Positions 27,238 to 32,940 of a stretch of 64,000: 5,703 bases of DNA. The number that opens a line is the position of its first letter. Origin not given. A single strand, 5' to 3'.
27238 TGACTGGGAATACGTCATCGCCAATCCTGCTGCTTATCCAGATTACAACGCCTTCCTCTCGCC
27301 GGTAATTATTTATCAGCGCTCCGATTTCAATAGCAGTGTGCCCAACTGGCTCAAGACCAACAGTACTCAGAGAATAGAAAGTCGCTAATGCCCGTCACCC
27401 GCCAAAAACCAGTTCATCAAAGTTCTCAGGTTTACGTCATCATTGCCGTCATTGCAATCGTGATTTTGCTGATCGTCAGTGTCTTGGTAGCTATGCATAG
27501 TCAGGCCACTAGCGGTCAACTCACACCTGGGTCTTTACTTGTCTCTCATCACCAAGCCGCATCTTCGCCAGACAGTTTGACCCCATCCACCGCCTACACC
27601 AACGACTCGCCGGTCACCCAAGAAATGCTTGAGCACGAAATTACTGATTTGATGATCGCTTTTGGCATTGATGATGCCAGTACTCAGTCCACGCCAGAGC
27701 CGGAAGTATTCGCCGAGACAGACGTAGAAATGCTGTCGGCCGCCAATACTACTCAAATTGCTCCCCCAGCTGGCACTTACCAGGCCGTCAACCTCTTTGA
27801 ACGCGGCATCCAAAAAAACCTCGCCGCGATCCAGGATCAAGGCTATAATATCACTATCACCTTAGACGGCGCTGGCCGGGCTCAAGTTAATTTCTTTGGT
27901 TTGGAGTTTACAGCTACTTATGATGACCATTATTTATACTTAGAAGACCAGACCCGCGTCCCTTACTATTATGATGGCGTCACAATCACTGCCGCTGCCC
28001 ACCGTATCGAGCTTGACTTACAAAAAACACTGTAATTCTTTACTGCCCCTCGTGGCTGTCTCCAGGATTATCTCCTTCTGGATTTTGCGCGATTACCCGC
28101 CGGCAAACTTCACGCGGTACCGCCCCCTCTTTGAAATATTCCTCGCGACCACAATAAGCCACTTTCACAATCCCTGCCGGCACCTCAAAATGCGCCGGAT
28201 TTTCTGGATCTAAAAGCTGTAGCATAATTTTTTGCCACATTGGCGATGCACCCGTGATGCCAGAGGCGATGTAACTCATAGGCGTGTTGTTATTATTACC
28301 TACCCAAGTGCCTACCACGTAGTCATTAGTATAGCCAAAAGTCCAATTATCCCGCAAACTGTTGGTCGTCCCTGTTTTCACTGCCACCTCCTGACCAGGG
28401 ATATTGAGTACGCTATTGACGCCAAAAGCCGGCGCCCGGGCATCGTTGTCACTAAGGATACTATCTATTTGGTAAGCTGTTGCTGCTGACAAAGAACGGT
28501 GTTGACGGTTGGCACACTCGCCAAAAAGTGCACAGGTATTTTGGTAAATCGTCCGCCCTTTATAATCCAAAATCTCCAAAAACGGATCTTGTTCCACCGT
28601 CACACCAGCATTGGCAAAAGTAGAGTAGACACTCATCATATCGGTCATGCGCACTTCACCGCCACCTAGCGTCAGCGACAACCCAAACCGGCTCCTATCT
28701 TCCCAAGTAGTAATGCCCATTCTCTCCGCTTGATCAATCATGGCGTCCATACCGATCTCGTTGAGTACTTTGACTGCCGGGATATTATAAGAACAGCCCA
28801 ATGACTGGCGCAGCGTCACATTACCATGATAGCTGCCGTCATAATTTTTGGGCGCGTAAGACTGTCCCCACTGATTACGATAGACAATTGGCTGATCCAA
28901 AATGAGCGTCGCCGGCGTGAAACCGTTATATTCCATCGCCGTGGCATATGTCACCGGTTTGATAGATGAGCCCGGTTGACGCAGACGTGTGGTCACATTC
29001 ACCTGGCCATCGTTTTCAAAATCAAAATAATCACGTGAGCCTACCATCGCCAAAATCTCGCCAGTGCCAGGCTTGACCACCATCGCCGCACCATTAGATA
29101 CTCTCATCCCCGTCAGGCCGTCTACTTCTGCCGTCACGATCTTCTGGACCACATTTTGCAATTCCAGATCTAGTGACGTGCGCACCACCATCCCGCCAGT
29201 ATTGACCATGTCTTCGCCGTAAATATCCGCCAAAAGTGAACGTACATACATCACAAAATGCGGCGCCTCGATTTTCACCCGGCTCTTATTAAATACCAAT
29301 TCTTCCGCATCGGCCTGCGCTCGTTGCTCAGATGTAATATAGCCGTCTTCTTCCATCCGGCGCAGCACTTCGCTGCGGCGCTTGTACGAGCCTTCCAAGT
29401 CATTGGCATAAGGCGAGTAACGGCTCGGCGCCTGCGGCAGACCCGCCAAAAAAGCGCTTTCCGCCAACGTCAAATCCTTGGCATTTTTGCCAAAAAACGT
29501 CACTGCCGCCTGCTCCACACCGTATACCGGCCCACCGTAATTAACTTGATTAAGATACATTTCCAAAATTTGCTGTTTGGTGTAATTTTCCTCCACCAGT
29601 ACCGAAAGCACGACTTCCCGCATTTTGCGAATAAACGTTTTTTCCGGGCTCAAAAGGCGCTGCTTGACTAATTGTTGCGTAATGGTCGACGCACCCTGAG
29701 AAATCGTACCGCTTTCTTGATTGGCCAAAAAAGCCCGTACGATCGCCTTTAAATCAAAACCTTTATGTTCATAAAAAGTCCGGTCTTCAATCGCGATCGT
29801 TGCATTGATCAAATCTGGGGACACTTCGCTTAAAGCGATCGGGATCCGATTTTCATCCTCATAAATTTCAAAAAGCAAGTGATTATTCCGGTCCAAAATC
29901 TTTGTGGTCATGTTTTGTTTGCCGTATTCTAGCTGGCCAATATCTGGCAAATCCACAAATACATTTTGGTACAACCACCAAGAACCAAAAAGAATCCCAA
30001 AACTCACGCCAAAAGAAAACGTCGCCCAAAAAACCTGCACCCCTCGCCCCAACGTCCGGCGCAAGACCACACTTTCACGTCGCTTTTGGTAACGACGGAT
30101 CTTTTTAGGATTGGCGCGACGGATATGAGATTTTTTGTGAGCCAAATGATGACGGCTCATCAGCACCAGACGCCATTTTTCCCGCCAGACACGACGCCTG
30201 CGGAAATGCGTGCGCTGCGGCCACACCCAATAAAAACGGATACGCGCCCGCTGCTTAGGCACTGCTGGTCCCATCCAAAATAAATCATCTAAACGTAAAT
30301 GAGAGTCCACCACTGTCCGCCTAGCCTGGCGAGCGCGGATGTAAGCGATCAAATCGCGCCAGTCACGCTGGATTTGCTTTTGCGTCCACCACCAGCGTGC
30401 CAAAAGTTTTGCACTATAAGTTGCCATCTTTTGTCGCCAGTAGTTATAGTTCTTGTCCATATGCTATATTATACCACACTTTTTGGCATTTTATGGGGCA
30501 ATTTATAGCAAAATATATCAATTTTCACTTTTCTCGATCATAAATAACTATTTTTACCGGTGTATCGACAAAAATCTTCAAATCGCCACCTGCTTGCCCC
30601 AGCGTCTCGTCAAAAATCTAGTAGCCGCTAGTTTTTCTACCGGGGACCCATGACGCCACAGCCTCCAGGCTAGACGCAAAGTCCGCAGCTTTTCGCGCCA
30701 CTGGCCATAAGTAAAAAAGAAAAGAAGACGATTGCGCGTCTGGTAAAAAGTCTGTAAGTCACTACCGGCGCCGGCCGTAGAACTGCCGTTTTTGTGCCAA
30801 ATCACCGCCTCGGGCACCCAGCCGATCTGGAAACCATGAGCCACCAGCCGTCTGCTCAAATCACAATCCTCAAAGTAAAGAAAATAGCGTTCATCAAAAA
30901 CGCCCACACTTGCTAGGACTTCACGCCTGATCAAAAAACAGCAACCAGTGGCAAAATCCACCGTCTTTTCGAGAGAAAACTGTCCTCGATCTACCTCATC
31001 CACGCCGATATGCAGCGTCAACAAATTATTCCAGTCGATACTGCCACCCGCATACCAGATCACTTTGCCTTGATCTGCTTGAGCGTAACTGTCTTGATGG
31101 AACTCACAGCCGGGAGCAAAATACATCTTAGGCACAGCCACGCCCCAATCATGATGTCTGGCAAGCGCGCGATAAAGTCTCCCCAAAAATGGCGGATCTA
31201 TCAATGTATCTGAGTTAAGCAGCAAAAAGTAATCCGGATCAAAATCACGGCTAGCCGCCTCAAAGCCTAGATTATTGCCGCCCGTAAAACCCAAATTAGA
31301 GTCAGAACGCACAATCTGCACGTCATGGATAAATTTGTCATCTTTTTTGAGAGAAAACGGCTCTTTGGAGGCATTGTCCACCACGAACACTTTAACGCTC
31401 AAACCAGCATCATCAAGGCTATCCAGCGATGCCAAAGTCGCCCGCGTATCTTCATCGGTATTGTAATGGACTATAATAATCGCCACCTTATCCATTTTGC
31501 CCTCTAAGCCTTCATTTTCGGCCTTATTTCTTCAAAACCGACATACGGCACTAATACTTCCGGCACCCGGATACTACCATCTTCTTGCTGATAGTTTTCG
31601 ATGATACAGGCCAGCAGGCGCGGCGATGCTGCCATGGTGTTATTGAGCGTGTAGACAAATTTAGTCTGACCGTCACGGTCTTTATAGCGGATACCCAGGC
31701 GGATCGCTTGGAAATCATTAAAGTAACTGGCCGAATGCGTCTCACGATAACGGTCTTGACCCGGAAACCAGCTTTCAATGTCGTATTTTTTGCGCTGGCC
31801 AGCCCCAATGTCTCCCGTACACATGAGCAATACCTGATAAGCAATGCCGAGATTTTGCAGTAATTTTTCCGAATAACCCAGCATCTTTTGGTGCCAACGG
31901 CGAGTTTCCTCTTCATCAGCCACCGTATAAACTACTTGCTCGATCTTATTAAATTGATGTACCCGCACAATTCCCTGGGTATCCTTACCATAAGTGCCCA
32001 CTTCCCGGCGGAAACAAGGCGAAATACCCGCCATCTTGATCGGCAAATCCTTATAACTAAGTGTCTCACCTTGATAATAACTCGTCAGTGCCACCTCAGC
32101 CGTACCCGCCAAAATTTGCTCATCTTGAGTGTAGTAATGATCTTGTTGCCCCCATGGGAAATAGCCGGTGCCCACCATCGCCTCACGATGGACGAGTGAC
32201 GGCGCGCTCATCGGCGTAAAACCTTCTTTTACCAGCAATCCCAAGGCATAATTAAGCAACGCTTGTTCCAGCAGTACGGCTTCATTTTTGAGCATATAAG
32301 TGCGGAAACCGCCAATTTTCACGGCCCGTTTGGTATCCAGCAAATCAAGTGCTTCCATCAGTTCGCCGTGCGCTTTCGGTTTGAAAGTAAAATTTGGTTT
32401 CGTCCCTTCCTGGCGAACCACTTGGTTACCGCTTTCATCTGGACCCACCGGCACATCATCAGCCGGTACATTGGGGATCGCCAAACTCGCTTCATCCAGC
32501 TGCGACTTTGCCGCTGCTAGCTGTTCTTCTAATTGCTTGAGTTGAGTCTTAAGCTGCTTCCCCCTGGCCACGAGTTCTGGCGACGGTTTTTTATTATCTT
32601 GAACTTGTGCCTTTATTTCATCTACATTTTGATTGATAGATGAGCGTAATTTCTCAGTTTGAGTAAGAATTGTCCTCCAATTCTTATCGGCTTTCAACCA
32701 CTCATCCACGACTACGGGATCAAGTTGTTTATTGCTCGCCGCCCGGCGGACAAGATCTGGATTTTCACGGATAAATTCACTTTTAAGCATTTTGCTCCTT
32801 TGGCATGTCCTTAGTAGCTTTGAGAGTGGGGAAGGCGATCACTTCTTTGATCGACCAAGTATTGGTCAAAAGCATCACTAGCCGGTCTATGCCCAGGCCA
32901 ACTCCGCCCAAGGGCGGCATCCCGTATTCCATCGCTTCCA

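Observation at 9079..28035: Two paralogous, gene-order-permuted three-gene cassettes encoding giant cysteine-rich secreted proteins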

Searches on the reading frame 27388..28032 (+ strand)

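Call 7: search_protein_families(library=pfam, max_evalue=0.1, proteins=[window:27388-28032:+])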
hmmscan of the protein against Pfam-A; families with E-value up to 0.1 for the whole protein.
window:27388-28032:+ (215 aa): 1 family
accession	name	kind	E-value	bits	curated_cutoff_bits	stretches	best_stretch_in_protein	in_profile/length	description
PF17883.6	MBG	-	0.033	15.1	23.3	1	98-166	34-92/97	MBG domain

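Call 9: search_protein_families(library=ncbifam, max_evalue=0.1, proteins=[window:27388-28032:+])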
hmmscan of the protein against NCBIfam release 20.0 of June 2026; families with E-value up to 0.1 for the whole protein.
window:27388-28032:+ (215 aa): 1 family
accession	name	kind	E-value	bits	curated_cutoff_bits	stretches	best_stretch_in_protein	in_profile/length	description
NF033900.0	T4SS_IcmE_DotG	equivalog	0.071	11.1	750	1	14-73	5-64/1008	type IVB secretion system protein DotG/IcmE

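Call 115: search_protein_families(library=phrogs, max_evalue=0.01, proteins=[window:27388-28032:+])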
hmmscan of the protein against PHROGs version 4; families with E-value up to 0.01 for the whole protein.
window:27388-28032:+ (215 aa): 0 families

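Call 116: search_protein_families(library=padloc, max_evalue=0.01, proteins=[window:27388-28032:+])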
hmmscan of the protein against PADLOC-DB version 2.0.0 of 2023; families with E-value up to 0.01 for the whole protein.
window:27388-28032:+ (215 aa): 0 families

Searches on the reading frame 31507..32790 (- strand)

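Call 8: search_protein_families(library=pfam, max_evalue=0.01, proteins=[window:31507-32790:-])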
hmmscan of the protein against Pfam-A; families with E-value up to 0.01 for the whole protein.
window:31507-32790:- (428 aa): 5 families
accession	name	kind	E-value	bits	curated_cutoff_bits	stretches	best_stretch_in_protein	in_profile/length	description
PF00587.30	tRNA-synt_2b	-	5.8e-36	124.7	29.3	1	222-400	8-179/179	tRNA synthetase class II core domain (G, H, P, S and T)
PF02403.27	Seryl_tRNA_N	-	3.1e-22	79.3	28.2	1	1-109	1-108/108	Seryl-tRNA synthetase N-terminal domain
PF10259.14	Rogdi_lz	-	0.0016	18.3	29.4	1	32-103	76-143/295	Rogdi leucine zipper containing protein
PF10498.14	IFT57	-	0.0036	16.8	40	1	34-103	216-289/360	Intra-flagellar transport protein 57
PF08614.16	ATG16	-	0.008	16.8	33.7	0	36-102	84-150/200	Autophagy protein 16 (ATG16)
